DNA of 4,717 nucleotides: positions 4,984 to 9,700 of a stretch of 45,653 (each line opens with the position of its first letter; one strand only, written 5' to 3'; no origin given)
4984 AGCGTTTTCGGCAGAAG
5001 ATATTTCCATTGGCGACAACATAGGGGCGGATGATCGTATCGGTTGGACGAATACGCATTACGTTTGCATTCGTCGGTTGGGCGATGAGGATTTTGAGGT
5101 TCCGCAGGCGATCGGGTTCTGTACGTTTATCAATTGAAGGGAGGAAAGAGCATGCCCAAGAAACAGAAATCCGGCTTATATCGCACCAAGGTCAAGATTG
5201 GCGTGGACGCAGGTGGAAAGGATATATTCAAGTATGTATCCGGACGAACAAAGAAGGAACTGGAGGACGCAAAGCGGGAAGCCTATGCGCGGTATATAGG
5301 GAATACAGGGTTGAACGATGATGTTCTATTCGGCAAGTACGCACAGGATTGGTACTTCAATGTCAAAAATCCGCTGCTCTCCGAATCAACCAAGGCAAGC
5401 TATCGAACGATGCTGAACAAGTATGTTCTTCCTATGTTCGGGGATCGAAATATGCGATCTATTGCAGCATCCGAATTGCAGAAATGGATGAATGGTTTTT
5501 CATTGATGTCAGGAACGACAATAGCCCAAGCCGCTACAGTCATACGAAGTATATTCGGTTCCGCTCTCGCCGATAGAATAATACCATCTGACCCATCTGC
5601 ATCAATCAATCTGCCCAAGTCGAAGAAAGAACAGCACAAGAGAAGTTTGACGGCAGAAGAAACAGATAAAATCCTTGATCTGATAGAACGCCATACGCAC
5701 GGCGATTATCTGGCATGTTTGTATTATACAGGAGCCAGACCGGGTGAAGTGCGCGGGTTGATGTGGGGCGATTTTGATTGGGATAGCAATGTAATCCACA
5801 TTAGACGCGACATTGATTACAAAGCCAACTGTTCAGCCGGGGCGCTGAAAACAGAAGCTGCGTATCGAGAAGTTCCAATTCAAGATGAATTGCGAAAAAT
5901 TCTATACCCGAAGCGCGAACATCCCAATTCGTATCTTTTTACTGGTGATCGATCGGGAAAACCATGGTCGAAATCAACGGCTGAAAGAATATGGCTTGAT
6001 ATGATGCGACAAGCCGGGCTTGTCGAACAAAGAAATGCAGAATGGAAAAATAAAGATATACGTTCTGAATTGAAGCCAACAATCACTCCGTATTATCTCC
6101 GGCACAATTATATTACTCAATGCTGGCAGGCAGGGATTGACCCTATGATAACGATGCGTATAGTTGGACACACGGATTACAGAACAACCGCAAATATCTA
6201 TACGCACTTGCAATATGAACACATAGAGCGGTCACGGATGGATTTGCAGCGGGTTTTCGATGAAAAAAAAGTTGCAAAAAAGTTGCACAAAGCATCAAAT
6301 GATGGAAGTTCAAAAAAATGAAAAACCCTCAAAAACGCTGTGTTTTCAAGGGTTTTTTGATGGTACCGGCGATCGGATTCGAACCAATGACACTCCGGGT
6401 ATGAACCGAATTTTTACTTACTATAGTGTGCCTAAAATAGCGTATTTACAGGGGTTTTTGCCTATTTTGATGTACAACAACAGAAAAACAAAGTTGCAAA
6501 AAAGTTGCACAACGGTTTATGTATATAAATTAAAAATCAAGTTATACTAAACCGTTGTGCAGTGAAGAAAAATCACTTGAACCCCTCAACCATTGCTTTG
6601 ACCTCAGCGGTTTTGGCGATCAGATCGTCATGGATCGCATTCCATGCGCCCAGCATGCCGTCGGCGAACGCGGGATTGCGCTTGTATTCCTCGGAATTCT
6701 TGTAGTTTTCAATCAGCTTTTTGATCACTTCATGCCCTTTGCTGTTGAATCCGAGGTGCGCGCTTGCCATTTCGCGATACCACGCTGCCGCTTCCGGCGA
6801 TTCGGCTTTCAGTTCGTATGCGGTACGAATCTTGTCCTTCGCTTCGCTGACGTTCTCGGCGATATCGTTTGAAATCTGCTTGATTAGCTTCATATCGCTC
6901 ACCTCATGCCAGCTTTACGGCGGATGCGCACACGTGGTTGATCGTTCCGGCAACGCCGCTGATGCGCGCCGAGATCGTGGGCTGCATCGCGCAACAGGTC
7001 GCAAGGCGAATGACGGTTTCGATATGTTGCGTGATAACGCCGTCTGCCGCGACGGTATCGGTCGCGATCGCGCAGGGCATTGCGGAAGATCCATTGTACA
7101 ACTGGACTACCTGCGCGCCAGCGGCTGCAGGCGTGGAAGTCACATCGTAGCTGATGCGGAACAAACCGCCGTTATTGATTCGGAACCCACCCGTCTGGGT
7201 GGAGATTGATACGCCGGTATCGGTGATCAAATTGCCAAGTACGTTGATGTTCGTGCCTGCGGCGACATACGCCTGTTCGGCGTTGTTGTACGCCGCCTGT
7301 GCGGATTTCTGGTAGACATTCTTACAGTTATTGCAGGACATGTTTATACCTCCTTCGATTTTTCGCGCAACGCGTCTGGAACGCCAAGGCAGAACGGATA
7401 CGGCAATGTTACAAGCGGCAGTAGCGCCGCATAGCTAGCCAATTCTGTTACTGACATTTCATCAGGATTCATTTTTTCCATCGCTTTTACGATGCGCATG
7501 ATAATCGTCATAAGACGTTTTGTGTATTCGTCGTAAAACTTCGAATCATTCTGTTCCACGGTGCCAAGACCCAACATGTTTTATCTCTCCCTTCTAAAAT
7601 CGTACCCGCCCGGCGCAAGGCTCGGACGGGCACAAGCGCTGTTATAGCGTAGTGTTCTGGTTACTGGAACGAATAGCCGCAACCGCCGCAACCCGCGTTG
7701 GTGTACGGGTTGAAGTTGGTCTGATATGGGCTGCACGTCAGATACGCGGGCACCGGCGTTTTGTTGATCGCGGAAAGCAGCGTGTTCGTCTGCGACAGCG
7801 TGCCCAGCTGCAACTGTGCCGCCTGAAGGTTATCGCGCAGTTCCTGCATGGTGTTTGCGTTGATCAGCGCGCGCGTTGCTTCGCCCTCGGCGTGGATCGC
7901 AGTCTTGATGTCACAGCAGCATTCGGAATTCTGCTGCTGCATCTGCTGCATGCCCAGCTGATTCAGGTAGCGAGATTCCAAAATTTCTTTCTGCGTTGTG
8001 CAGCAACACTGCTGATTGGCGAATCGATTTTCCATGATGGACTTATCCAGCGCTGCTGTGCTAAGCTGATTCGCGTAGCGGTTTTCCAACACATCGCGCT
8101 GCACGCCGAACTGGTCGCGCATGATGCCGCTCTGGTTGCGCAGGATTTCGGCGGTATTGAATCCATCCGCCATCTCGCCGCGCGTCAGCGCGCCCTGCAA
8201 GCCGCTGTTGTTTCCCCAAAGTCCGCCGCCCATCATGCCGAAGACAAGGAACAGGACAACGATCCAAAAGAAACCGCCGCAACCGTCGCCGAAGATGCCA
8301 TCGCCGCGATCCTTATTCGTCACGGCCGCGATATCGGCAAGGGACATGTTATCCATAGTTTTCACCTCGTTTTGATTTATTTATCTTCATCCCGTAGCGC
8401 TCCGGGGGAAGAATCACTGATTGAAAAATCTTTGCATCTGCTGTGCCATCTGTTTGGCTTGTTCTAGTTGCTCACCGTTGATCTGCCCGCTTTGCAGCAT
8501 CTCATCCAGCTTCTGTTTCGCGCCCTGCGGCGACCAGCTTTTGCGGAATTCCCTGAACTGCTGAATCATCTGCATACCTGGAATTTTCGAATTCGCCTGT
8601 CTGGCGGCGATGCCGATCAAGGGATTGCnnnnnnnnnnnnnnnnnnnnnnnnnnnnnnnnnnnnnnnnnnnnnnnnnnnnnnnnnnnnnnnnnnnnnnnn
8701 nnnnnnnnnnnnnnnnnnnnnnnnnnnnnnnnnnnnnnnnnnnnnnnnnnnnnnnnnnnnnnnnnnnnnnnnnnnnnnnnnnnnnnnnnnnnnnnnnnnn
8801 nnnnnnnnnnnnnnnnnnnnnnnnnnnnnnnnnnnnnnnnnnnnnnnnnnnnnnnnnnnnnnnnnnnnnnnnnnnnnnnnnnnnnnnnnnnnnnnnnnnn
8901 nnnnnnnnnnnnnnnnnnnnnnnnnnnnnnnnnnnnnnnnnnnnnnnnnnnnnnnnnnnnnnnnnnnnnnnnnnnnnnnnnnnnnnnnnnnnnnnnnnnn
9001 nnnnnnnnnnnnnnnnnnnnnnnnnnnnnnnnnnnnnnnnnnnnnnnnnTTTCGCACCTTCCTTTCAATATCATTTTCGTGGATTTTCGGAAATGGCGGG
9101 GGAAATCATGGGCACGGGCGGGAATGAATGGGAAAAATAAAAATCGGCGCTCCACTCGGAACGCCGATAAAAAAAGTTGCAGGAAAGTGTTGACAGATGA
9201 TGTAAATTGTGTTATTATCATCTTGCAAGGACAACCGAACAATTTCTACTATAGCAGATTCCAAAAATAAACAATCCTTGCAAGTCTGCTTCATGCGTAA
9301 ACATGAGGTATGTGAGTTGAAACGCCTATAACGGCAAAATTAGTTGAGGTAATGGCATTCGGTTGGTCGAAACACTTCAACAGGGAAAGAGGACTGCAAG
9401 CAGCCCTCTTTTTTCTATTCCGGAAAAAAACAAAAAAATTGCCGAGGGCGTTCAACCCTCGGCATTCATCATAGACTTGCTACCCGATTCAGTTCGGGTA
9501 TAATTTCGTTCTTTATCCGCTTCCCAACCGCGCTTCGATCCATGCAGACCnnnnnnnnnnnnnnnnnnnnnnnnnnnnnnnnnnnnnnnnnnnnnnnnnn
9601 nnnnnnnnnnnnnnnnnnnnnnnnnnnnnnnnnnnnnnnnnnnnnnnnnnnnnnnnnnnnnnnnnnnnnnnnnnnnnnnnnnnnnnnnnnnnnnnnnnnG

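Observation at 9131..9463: Insulated orphan RNA gene with a Cas12a crRNA-handle look-alike: candidate RNA anti-CRISPR or solitary repeat-spacer unit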

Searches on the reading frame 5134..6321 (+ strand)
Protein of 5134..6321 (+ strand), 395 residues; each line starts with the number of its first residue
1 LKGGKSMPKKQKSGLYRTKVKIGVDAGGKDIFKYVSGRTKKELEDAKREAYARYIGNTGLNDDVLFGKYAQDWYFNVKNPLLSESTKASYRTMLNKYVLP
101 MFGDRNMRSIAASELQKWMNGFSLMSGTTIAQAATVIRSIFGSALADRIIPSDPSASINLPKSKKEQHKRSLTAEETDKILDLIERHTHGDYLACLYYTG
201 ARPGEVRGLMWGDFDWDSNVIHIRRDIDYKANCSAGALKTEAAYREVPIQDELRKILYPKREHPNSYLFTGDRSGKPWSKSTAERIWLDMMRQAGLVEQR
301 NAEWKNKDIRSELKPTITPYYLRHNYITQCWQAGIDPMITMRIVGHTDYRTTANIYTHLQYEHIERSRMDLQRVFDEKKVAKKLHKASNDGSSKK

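Call 13: search_protein_families(library=phrogs, proteins=[window:5134-6321:+], max_evalue=0.001)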
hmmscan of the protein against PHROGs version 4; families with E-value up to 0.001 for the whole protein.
window:5134-6321:+ (395 aa): 4 families
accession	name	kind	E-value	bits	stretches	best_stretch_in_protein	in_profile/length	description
phrog_1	-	integration and excision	6.9e-56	191.7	1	12-378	120-454/611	integrase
phrog_216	-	integration and excision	4.8e-32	112.2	1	140-376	25-239/301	integrase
phrog_7685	-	integration and excision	1.9e-13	51.6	1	230-367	114-231/240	integrase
phrog_26960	-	unknown function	8.2e-11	43.3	1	9-122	13-126/146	-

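Call 14: search_protein_families(library=pfam, proteins=[window:5134-6321:+], max_evalue=0.001)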
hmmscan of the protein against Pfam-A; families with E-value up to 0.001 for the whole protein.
window:5134-6321:+ (395 aa): 3 families
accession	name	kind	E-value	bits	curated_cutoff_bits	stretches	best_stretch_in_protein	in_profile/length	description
PF00589.27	Phage_integrase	-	4.5e-20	72.6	27.1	1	171-363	2-172/172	Phage integrase family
PF14659.12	Phage_int_SAM_3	-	3e-09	37.4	22.6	1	66-121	2-56/58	Phage integrase, N-terminal SAM-like domain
PF22022.2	Phage_int_M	-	1.6e-07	31.9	27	1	66-158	1-93/96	Phage integrase central domain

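Call 56: find_homologous_proteins(query=window:5152-6321:+, max_evalue=1e-50)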
Query window:5152-6321:+ (389 aa): 447 proteins with E <= 1e-50 among 6950 candidates; the best 120 are listed.
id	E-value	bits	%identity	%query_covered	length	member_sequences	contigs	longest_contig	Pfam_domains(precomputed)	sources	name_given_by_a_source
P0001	7.5e-254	860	95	100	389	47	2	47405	PF14659.13,PF22022.3,PF00589.28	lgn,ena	-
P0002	9.0e-193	659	71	99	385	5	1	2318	PF14659.13,PF22022.3,PF00589.28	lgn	-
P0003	1.0e-187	642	71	98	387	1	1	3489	PF14659.13,PF22022.3,PF00589.28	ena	-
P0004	1.3e-184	632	71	98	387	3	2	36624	PF14659.13,PF22022.3,PF00589.28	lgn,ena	-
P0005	5.6e-180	617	70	95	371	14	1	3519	PF14659.13,PF22022.3,PF00589.28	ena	-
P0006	1.2e-167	576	64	99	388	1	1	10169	PF14659.13,PF22022.3,PF00589.28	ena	-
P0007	2.3e-167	575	63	99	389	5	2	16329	PF14659.13,PF22022.3,PF00589.28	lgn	-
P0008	1.4e-164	566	62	100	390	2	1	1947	PF14659.13,PF22022.3,PF00589.28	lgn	-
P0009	5.0e-162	558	62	100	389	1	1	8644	PF14659.13,PF22022.3,PF00589.28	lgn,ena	-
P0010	4.2e-161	555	63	97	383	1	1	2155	PF14659.13,PF22022.3,PF00589.28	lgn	-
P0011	3.0e-160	552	61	98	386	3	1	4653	PF14659.13,PF22022.3,PF00589.28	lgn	-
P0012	1.9e-159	549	62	98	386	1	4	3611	PF14659.13,PF22022.3,PF00589.28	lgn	-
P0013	2.6e-158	545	61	99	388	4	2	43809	PF14659.13,PF22022.3,PF00589.28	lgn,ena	-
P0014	8.2e-158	544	61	99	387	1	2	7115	PF14659.13,PF22022.3,PF00589.28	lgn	-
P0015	9.0e-158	544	62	95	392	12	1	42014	PF14659.13,PF22022.3,PF00589.28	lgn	-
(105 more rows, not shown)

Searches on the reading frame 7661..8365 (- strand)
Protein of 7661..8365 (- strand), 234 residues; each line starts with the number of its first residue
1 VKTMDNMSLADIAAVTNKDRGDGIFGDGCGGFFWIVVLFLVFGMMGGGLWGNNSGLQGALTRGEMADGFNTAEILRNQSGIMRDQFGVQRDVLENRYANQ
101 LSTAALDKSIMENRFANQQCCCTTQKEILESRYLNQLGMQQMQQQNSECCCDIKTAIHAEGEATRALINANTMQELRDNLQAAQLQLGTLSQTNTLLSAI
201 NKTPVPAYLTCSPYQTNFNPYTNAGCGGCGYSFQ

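Call 13: search_protein_families(library=phrogs, proteins=[window:7661-8365:-], max_evalue=0.001)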
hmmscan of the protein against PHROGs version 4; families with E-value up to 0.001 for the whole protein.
window:7661-8365:- (234 aa): 2 families
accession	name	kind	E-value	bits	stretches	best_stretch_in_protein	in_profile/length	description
phrog_16490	-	unknown function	6.5e-14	53.3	1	7-193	10-211/286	-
phrog_9288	-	unknown function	0.00046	20.9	1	137-201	141-212/234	-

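Call 14: search_protein_families(library=pfam, proteins=[window:7661-8365:-], max_evalue=0.001)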
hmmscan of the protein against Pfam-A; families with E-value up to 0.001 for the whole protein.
window:7661-8365:- (234 aa): 0 families

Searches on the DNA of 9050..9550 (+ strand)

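Call 5: search_rna_families(source=window, start=9050, end=9550, threshold=evalue, max_evalue=10, show_alignments=3)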
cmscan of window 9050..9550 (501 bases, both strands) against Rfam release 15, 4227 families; matches with E-value up to 10: 11.
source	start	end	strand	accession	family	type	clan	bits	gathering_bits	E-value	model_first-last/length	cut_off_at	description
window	9404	9499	-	RF02972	engA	Cis-reg;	-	29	46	0.00096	1-101/101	no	engA RNA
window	9198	9284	-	RF01431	snoR135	Gene; snRNA; snoRNA; HACA-box;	-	19.8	45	0.13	1-143/143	no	small nucleolar RNA snoR135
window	9262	9302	-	RF02750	ES003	Gene; sRNA;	-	18.1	37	0.44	1-53/53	no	ES003 sRNA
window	9137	9292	-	RF01775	RsaOG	Gene; sRNA;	-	18.1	50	2.7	1-147/147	no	RNA S.aureus Orsay G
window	9422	9506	+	RF02702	AgvB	Gene; sRNA;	-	16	56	2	1-62/62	no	Anti GcvB sRNA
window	9377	9465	+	RF01228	snoR111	Gene; snRNA; snoRNA; HACA-box;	-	15.8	38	4.7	1-128/128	no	Small nucleolar RNA snoR111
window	9125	9305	-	RF03532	SQ2397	Cis-reg;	-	15.1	100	3.8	1-243/243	no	Cis-regulator of HTH transcription factor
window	9134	9200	+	RF02509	PYLIS_2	Cis-reg;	-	14.7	36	1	1-100/100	no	Pyrrolysine insertion sequence mtbB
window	9498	9550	+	RF02884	BcKCsr7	Gene; sRNA;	-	12.9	59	4.9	1-55/157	3'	Burkholderia sRNA 7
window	9377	9468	-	RF01563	DdR13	Gene; snRNA; snoRNA; CD-box;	-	12.3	65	7.2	1-80/80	no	Dictyostelium snoRNA DdR13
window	9387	9466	-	RF02583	Teg23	Gene; sRNA;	-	11.8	166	2.8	22-119/433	no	S. aureus Teg23 small RNA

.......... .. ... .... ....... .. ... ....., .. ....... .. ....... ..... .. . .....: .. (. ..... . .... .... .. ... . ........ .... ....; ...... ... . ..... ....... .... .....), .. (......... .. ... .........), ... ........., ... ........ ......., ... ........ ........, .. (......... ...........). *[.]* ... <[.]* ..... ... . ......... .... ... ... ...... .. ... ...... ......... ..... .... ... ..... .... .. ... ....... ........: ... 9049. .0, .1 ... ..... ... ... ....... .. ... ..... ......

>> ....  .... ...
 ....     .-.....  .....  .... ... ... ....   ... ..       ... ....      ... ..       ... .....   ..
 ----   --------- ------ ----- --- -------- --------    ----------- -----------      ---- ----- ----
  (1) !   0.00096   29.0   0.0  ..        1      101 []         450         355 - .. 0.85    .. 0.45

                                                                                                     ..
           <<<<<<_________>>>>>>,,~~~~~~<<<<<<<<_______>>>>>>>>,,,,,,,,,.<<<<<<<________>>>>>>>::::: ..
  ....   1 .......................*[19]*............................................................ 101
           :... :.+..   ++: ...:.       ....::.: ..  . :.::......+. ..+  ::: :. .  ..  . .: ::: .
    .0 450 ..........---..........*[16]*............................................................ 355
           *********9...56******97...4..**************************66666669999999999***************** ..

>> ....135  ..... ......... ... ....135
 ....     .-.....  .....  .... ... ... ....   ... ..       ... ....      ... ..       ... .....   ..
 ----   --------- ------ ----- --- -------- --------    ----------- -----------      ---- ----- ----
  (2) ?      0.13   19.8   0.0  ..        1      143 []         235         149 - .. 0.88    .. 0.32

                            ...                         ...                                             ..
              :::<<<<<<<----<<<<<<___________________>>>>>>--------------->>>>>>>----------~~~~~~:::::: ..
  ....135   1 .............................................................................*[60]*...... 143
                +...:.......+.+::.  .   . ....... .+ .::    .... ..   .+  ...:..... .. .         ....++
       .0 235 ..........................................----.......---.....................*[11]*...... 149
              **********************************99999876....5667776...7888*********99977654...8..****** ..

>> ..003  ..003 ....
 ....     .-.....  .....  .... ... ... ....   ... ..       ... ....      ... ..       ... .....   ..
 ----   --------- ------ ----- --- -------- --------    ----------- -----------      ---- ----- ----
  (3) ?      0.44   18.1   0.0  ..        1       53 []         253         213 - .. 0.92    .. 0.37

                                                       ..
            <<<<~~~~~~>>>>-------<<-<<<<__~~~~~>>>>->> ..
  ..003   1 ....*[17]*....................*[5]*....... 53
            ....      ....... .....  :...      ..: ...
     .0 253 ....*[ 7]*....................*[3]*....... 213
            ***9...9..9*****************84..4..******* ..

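Call 10: search_dna_similar(query=window:9100-9480:+, collection=phages, mode=distant, max_evalue=0.01)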
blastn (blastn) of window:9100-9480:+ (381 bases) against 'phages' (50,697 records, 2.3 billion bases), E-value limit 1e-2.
No match.

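Call 76: search_dna_similar(query=window:9325-9384:+, collection=phages, mode=distant, max_evalue=10, max_rows=10)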
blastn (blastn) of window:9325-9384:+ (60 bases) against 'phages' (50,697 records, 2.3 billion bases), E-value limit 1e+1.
Records with a match: 3; places in all: 3; records where one place covers at least 80% of the query: 0.
Best place of each record, by identity: >=99% 1; 95-99% 1; 80-90% 1.
By first word of the organism name: Enterobacter 1; bajarodmic 1; Virus 1.
By host as written in the record: - 2; Enterobacter cloacae ATCC 50398 MR2 1.
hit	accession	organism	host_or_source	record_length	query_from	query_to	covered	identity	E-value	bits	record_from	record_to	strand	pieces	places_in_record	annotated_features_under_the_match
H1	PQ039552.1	Enterobacter phage vB_Ecl_MII_001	Enterobacter cloacae ATCC 50398 MR2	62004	14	49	60%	80.6%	5e+0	35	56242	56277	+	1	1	rasttk_feature_creation_tool=svr_big_repeats | svr_condense_repeats | hypothetical protein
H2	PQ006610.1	bajarodmic virus 462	Dipodomys simulans feces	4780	23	43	35%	95.2%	5e+0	35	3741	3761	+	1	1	hypothetical protein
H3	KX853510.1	Virus Rctr197k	enrichment culture DAMO/AAA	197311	40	58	32%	100.0%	2e+0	36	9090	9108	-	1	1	uvrD: DNA helicase II-like protein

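Call 77: search_dna_similar(query=window:9241-9324:+, collection=phages, mode=distant, max_evalue=10, max_rows=15)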
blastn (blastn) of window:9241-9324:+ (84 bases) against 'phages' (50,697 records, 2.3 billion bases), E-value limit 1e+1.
Records with a match: 17; places in all: 17; records where one place covers at least 80% of the query: 0.
Best place of each record, by identity: >=99% 3; 95-99% 2; 90-95% 11; 80-90% 1.
By first word of the organism name: Helicobacter 8; Porphyromonas 2; Pectobacterium 2; Bacteriophage 1; Kosakonia 1; Pseudomonas 1; Salmonella 1; Microviridae 1.
By host as written in the record: Helicobacter pylori 3; - 2; Helicobacter pylori Pt11470 2; Porphyromonas gingivalis ATCC 49417 2; Pectobacterium carotovorum subsp. carotovorum strain CBBL19-1-37 2; Kosakonia cowanii 1; Pseudomonas fluorescens Migula 1; Helicobacter pylori Pt11444 1; and 3 more.
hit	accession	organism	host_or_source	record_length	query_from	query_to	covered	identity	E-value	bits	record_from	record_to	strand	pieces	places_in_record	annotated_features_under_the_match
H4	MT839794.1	Bacteriophage sp.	human fecal samples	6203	31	57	32%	88.9%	3e+0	37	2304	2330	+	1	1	record has no annotation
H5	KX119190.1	Helicobacter phage Pt4472G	Helicobacter pylori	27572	29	51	27%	91.3%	9e+0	34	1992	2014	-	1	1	hypothetical protein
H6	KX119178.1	Helicobacter phage Pt5303G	Helicobacter pylori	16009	29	51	27%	91.3%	9e+0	34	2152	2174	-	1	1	hypothetical protein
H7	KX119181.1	Helicobacter phage Pt259G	Helicobacter pylori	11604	29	51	27%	91.3%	9e+0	34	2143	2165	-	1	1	putative replication protein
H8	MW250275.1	Kosakonia virus Kc261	Kosakonia cowanii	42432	29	51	27%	91.3%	9e+0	34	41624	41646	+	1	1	none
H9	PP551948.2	Pseudomonas phage UNO-G1W1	Pseudomonas fluorescens Migula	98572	31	53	27%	91.3%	9e+0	34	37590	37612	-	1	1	hypothetical protein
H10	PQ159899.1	Helicobacter phage Pt11444_1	Helicobacter pylori Pt11444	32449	29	51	27%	91.3%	9e+0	34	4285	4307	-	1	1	hypothetical protein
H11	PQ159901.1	Helicobacter phage Pt11468_1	Helicobacter pylori Pt11468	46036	29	51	27%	91.3%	9e+0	34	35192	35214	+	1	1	hypothetical protein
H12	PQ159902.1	Helicobacter phage Pt11470_1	Helicobacter pylori Pt11470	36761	29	51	27%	91.3%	9e+0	34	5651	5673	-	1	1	none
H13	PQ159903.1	Helicobacter phage Pt11470_2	Helicobacter pylori Pt11470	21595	29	51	27%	91.3%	9e+0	34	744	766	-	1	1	helix-turn-helix domain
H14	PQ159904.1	Helicobacter phage Pt11509_1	Helicobacter pylori Pt11509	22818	29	51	27%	91.3%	9e+0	34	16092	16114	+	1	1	hypothetical protein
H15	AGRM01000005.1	Salmonella enterica subsp. houtenae str. ATCC BAA-1581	Homo sapiens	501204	49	71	27%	91.3%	9e+0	34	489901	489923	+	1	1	transcriptional regulator, AraC family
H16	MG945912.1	Microviridae sp.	cattle genital tract secretion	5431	16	35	24%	100.0%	7e-1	37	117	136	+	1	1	similar to hypothetical protein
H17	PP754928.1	Porphyromonas phage phage005b_ATCC49417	Porphyromonas gingivalis ATCC 49417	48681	24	44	25%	95.2%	9e+0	35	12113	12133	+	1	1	hypothetical protein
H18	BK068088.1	Porphyromonas phage phage005a_ATCC49417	Porphyromonas gingivalis ATCC 49417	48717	24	44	25%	95.2%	9e+0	35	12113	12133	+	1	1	hypothetical protein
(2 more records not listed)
